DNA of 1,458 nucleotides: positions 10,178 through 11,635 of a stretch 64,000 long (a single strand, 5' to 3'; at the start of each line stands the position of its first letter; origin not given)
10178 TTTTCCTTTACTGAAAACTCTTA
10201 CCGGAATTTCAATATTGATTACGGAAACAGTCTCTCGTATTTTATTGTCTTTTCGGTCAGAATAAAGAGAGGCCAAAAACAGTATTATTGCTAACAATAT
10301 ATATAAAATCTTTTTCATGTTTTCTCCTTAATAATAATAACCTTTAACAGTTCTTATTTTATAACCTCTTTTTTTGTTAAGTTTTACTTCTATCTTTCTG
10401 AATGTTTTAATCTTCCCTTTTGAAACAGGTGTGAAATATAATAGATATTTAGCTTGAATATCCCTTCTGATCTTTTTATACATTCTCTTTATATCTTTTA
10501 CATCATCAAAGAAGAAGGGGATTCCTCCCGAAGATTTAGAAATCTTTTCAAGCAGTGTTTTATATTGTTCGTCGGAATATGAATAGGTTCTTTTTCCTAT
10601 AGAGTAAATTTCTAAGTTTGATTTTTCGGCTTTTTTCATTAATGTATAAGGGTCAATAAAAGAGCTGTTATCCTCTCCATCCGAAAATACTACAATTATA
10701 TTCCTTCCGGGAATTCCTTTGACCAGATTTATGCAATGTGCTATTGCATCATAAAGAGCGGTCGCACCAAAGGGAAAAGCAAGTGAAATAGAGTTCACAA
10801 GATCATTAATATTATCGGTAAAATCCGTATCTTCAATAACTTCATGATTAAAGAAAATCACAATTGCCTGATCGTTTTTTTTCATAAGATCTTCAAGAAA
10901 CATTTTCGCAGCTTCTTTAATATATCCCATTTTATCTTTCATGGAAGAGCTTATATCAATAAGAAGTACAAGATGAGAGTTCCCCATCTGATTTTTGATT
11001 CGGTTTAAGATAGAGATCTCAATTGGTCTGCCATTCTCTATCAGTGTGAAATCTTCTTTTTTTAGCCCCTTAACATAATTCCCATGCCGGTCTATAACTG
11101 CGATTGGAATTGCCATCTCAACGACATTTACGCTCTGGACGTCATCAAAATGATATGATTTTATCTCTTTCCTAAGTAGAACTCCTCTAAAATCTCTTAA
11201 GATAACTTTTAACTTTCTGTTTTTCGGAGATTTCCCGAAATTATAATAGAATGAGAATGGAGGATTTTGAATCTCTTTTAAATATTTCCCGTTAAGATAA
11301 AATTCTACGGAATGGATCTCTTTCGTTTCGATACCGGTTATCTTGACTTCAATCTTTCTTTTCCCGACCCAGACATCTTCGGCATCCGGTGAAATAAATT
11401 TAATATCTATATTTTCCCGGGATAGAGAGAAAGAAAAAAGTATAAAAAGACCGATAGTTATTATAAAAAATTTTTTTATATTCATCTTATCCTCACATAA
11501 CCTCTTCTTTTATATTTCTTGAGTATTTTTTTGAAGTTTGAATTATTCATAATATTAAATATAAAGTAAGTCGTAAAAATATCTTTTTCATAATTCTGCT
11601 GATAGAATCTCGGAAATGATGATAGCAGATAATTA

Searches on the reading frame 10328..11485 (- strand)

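Call 42: search_protein_families(library=pfam, proteins=[window:10328-11485:-], max_evalue=0.001)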
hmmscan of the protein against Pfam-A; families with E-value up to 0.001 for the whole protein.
window:10328-11485:- (385 aa): 4 families
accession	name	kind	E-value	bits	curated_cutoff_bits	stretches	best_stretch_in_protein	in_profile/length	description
PF00092.34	VWA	-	2.2e-14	54.5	23.8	1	172-336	2-172/174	von Willebrand factor type A domain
PF13519.12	VWA_2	-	5e-12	46.8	27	1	172-271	1-107/107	von Willebrand factor type A domain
PF05762.20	VWA_CoxE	-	1.2e-06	28.6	26.4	1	161-274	47-163/222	VWA domain containing CoxE-like protein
PF17957.7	Big_7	-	0.00031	21.8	24.1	1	28-85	3-60/70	Bacterial Ig domain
